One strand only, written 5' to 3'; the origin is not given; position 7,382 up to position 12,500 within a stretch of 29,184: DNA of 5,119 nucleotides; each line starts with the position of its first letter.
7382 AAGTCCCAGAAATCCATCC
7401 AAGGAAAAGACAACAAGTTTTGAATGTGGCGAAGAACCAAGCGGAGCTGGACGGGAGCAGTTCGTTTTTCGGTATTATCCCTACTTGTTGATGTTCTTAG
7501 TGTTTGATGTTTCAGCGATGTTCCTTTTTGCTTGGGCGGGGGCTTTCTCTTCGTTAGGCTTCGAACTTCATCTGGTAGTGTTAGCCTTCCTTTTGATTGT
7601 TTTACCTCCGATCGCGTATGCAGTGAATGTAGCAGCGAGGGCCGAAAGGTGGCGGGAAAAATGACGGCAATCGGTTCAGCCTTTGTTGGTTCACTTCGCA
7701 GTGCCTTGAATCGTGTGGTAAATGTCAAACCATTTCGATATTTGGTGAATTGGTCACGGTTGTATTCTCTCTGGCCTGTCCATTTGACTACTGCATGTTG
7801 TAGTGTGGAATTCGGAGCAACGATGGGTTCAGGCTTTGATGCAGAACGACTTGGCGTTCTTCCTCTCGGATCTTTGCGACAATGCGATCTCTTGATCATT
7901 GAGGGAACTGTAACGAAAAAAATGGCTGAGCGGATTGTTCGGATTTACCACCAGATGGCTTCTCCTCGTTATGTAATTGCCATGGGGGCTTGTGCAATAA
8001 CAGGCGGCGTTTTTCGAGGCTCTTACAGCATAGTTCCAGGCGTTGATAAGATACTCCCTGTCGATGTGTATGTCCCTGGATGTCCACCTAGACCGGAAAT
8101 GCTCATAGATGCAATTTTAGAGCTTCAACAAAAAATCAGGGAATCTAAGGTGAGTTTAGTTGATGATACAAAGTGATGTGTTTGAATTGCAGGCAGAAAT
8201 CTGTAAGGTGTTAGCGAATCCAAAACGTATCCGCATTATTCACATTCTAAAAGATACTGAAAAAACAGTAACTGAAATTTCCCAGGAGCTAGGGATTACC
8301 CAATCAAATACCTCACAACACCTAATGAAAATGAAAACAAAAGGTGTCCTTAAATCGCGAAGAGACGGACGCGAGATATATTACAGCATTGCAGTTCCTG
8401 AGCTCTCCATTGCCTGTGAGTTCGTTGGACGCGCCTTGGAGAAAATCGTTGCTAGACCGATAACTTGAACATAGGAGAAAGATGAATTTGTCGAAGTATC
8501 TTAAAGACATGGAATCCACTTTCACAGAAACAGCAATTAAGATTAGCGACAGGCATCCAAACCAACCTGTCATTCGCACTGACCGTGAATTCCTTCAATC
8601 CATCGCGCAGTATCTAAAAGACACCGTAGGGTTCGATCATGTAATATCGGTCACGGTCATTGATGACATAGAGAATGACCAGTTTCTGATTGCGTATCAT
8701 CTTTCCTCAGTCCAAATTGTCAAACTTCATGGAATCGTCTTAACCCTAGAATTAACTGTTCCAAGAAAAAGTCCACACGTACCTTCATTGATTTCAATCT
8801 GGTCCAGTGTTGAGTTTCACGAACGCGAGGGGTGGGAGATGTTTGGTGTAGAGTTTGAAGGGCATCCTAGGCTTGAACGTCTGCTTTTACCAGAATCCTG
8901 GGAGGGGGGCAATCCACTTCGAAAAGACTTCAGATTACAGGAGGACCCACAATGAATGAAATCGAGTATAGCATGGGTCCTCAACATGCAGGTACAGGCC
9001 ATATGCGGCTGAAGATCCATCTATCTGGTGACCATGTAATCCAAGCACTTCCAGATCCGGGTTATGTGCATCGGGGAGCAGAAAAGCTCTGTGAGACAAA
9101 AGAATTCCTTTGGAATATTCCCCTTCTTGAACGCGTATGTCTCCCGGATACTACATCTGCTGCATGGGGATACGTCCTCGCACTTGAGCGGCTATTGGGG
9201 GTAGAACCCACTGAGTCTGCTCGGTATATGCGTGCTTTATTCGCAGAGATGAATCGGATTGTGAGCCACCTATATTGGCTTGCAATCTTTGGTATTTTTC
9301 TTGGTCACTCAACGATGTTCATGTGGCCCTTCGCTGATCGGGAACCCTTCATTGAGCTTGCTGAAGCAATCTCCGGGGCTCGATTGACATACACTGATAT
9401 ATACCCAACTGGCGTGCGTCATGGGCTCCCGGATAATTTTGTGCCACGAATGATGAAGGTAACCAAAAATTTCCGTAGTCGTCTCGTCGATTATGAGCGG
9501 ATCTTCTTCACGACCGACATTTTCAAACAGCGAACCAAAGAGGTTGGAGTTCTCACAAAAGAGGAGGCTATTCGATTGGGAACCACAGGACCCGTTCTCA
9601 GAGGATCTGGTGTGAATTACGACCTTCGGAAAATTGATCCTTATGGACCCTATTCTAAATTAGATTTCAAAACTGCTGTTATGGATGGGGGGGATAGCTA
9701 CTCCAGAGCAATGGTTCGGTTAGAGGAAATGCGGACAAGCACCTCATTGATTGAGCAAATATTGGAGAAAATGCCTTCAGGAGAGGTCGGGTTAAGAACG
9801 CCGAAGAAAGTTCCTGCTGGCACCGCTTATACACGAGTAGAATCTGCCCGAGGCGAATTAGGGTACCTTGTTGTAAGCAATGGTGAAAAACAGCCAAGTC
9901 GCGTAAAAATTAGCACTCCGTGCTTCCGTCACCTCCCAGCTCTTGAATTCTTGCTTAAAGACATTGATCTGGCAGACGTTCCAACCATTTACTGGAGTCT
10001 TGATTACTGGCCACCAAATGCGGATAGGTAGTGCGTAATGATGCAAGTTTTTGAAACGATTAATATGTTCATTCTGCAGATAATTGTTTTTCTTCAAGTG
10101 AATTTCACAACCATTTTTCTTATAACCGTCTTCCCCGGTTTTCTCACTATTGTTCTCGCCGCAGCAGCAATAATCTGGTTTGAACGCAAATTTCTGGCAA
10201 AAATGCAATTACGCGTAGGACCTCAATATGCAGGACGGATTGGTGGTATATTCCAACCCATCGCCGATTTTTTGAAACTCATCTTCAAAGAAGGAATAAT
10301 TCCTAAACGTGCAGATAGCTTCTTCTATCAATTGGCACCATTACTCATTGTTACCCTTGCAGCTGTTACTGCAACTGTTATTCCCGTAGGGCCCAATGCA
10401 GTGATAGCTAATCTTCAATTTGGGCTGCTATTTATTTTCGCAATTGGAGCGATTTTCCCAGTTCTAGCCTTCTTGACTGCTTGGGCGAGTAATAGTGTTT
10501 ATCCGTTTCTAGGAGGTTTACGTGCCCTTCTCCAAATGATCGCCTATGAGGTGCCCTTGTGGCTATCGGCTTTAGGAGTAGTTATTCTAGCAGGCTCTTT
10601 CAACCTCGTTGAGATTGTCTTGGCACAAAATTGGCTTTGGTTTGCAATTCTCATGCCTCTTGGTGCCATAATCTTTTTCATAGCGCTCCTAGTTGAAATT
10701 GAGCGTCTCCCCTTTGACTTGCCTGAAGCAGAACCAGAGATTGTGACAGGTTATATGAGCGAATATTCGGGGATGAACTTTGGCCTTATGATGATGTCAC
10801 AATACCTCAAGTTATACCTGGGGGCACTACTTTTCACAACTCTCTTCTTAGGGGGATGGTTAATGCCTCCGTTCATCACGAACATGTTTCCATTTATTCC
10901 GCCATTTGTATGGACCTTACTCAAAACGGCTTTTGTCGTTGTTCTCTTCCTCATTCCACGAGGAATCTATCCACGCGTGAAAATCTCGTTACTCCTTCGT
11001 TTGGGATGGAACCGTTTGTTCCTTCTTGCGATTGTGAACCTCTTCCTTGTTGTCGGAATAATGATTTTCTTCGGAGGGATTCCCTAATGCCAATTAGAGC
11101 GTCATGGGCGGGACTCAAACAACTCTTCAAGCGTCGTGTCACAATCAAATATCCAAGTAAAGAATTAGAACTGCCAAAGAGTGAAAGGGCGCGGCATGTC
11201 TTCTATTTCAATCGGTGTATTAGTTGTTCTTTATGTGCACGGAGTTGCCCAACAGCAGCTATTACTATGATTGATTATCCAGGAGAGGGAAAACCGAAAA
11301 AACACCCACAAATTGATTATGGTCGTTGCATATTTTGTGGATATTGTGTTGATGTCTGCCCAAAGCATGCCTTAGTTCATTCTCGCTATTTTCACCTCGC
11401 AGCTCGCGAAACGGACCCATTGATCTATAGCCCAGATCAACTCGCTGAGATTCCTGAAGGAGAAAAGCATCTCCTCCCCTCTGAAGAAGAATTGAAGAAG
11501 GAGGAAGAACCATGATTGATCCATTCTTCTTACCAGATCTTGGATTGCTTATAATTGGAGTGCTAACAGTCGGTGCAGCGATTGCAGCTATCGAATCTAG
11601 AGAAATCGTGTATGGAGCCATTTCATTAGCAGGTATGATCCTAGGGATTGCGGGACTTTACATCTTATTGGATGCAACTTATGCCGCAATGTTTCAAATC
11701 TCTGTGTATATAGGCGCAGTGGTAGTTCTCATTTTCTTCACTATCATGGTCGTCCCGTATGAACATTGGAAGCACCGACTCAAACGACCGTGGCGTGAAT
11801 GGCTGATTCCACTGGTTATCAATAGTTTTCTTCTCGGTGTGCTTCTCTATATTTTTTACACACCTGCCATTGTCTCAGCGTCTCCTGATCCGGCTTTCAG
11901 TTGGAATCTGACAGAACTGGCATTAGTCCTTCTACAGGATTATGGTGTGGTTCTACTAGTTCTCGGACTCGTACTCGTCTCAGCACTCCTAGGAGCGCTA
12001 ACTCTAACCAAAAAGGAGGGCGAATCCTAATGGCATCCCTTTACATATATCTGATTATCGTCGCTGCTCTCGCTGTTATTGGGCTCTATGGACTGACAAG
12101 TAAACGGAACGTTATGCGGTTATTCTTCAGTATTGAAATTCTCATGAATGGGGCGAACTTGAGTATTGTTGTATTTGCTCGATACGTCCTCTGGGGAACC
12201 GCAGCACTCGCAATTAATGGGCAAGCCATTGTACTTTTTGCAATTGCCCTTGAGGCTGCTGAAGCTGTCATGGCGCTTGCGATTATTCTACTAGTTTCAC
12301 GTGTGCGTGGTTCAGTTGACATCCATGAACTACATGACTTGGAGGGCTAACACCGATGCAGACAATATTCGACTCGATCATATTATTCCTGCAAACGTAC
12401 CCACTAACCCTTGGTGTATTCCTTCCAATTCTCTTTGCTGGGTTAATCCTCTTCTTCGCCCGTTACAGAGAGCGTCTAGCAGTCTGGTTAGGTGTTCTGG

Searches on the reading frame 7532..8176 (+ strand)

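Call 5: search_protein_families(library=ncbifam, proteins=[window:7532-8176:+], max_evalue=0.00001)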
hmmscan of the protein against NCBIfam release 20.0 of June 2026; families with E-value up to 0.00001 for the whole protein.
window:7532-8176:+ (214 aa): 13 families
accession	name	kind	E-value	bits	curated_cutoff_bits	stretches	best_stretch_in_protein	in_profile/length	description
NF005012.1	PRK06411.1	subfamily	7.7e-62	207.7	116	1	59-207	15-163/166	NADH-quinone oxidoreductase subunit NuoB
TIGR01957.1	nuoB_fam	subfamily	8.7e-57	191.1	142.7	1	68-204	7-144/145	NADH-quinone oxidoreductase subunit B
NF011394.0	PRK14819.1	equivalog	3.1e-53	181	312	1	69-210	22-164/264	NADH-quinone oxidoreductase subunit B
NF011388.0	PRK14813.1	equivalog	6.3e-53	179.4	294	1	62-209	12-160/189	NADH dehydrogenase subunit B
NF011390.0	PRK14815.1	equivalog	7.7e-52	175.2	281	1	70-206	25-161/183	NADH dehydrogenase subunit B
NF011393.0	PRK14818.1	equivalog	2.2e-49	167.3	255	1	68-207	21-160/173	NADH dehydrogenase subunit B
NF009808.0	PRK13292.1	equivalog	1.1e-48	165.7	1156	1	69-205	16-152/791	NADH-quinone oxidoreductase subunit B/C/D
NF011391.0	PRK14816.1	equivalog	2.1e-48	164.5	283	1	64-205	38-180/196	NADH-quinone oxidoreductase subunit B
NF011395.0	PRK14820.1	equivalog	1e-47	162.3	263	1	70-207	25-162/180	NADH-quinone oxidoreductase subunit B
NF011389.0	PRK14814.1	equivalog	4.2e-46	157.1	285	1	58-204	13-159/186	NADH dehydrogenase subunit B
NF011392.0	PRK14817.1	equivalog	1.9e-42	145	271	1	72-212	30-170/182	NADH-quinone oxidoreductase subunit B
TIGR03294.1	FrhG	equivalog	9.1e-09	35.4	245.5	1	115-200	48-142/228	coenzyme F420 hydrogenase subunit gamma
NF045875.1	F420_non_VhuG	exception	1.7e-08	34.1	450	0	168-200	133-165/286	F420-non-reducing hydrogenase subunit VhuG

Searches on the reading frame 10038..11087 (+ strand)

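Call 5: search_protein_families(library=ncbifam, proteins=[window:10038-11087:+], max_evalue=0.00001)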
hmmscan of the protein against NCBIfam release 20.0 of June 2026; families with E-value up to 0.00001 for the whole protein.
window:10038-11087:+ (349 aa): 7 families
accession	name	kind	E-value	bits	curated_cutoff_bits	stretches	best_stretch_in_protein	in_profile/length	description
NF004741.0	PRK06076.1-2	equivalog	2.1e-95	319.7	305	1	10-343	6-334/337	NADH-quinone oxidoreductase subunit NuoH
NF040610.1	F420_dehyd_FpoH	exception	4.2e-78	263.1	475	1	37-344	22-338/339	F420H2 dehydrogenase subunit FpoH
NF004745.0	PRK06076.1-6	equivalog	1.9e-76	257.5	450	1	24-345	12-336/341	NADH-quinone oxidoreductase subunit NuoH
NF004740.0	PRK06076.1-1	equivalog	4.3e-72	243.4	399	1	26-342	13-320/325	NADH-quinone oxidoreductase subunit NuoH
NF004744.0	PRK06076.1-5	equivalog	6.3e-71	239.5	542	1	36-343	39-364/372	NADH-quinone oxidoreductase subunit NuoH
NF004743.0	PRK06076.1-4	equivalog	4e-69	233.6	494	1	28-339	17-339/433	NADH-quinone oxidoreductase subunit NuoH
NF004742.0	PRK06076.1-3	equivalog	4.6e-65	220.1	531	1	4-346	3-351/356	NADH-quinone oxidoreductase subunit NuoH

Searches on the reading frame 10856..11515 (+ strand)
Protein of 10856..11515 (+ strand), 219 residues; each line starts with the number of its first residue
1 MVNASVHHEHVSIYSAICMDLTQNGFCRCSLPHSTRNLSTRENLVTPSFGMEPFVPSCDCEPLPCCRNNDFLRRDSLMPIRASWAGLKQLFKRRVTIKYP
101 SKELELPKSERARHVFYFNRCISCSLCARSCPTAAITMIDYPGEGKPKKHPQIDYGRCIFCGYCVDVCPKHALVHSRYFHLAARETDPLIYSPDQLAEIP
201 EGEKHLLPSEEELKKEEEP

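Call 5: search_protein_families(library=ncbifam, proteins=[window:10856-11515:+], max_evalue=0.00001)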
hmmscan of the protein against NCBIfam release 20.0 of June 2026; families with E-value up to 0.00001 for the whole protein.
window:10856-11515:+ (219 aa): 51 families (the best 25 are shown)
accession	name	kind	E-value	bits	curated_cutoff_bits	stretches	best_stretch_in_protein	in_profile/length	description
NF004541.0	PRK05888.2-2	equivalog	2.6e-33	115.3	217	1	84-197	25-135/168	NADH-quinone oxidoreductase subunit NuoI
TIGR01971.1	NuoI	subfamily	2.7e-31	107.7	113.05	1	85-196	4-121/121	NADH-quinone oxidoreductase, chain I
NF004543.0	PRK05888.2-5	equivalog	6.8e-29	100.9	243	1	83-186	23-128/217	NADH-quinone oxidoreductase subunit NuoI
NF004546.0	PRK05888.3-3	equivalog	8.5e-27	93.8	260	1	85-200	29-151/196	NADH-quinone oxidoreductase subunit NuoI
NF004537.0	PRK05888.1-3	equivalog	1.2e-25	90.2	163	1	83-197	27-154/204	NADH-quinone oxidoreductase subunit NuoI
NF010590.0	PRK13984.1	equivalog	4.2e-24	84.6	946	1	70-195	5-130/611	putative oxidoreductase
NF040612.1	F420_dehyd_FpoI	exception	7.6e-22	77.6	180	1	85-198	8-126/135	F420H2 dehydrogenase subunit FpoI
NF006221.0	PRK08348.1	subfamily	2.6e-21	75.7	124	1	87-198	11-120/136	NADH-plastoquinone oxidoreductase subunit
NF009053.0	PRK12387.1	subfamily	6e-21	75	204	1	93-189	12-106/180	formate hydrogenlyase complex iron-sulfur subunit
NF004542.0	PRK05888.2-3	equivalog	1.5e-20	73.5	248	1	87-198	44-164/203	NADH-quinone oxidoreductase subunit NuoI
NF004536.0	PRK05888.1-1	equivalog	4.2e-20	71.8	212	1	80-196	14-137/180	NADH-quinone oxidoreductase subunit NuoI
NF004545.0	PRK05888.3-1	equivalog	1.6e-19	70.1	229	1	81-198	28-147/154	NADH-quinone oxidoreductase subunit NuoI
NF004540.0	PRK05888.2-1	equivalog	2.5e-19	69.3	215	1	86-191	11-121/139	NADH-quinone oxidoreductase subunit NuoI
NF006076.0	PRK08222.1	equivalog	3.3e-19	69.4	270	1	94-185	13-102/181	hydrogenase 4 subunit H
NF004538.0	PRK05888.1-4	equivalog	3.4e-19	69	135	1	86-200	23-144/162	NADH-quinone oxidoreductase subunit NuoI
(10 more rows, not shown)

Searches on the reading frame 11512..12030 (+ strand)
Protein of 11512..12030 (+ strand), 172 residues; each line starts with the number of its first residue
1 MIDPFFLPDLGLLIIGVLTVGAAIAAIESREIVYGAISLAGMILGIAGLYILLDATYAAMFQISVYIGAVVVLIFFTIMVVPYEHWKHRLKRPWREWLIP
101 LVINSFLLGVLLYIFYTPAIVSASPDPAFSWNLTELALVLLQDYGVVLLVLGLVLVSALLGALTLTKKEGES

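Call 5: search_protein_families(library=ncbifam, proteins=[window:11512-12030:+], max_evalue=0.00001)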
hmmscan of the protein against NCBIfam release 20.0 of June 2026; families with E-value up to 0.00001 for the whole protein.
window:11512-12030:+ (172 aa): 12 families
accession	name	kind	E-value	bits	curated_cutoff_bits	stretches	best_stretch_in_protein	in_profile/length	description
NF005168.0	PRK06638.2-3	equivalog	1.4e-23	83.7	154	1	11-171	7-170/172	NADH-quinone oxidoreductase subunit J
NF005163.0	PRK06638.1-3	equivalog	1.8e-20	73.3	174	1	12-169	12-170/203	NADH-quinone oxidoreductase subunit J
NF005164.0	PRK06638.1-4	equivalog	1.8e-16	60.2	154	1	14-170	10-173/211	NADH-quinone oxidoreductase subunit J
NF005165.0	PRK06638.1-5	equivalog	2.2e-15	56.4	192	1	14-169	25-184/282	NADH-quinone oxidoreductase subunit J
NF005167.0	PRK06638.2-2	equivalog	1.2e-14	54.5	137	1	12-169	7-165/176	NADH-quinone oxidoreductase subunit J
NF005025.0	PRK06433.1-5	equivalog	1.2e-11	44.8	95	1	13-81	17-85/96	NADH dehydrogenase subunit J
NF005024.0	PRK06433.1-4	equivalog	9e-10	38.6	101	1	12-82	9-79/89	NADH dehydrogenase subunit J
NF005166.0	PRK06638.2-1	equivalog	2.5e-09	37.3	284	1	26-170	22-167/174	NADH-quinone oxidoreductase subunit J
NF005162.0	PRK06638.1-1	equivalog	1.2e-07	31.8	157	1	12-166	5-159/184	NADH-quinone oxidoreductase subunit J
NF005023.0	PRK06433.1-2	equivalog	1.4e-07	31.8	92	1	13-81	8-76/82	NADH dehydrogenase subunit J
NF005169.0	PRK06638.2-4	equivalog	6.9e-07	29.4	319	1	13-83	8-78/182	NADH-quinone oxidoreductase subunit J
NF009159.0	PRK12504.1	equivalog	2e-06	27.9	141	1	15-113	10-104/178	DUF4040 domain-containing protein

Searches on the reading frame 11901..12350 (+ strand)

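Call 5: search_protein_families(library=ncbifam, proteins=[window:11901-12350:+], max_evalue=0.00001)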
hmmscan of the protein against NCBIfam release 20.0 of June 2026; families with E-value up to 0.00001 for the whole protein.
window:11901-12350:+ (149 aa): 6 families
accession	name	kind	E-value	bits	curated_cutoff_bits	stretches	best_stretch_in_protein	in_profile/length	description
NF004322.0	PRK05715.1-4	equivalog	9.2e-20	70.6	128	1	46-147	5-102/104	NADH-quinone oxidoreductase subunit NuoK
NF004320.0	PRK05715.1-2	equivalog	2.4e-19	69.2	57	1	49-147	5-97/99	NADH-quinone oxidoreductase subunit NuoK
NF040614.1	F420_dehyd_FpoK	exception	2.5e-18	66.3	145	1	47-145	2-94/98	F420H2 dehydrogenase subunit FpoK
NF004319.0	PRK05715.1-1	equivalog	1.2e-12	47.8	101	1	50-149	7-100/100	NADH-quinone oxidoreductase subunit NuoK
NF004323.0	PRK05715.1-5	equivalog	7.7e-12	45.4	89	1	46-147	4-100/102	NADH-quinone oxidoreductase subunit NuoK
NF004321.0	PRK05715.1-3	equivalog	2.9e-10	40.3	91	1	45-149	2-101/101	NADH-quinone oxidoreductase subunit NuoK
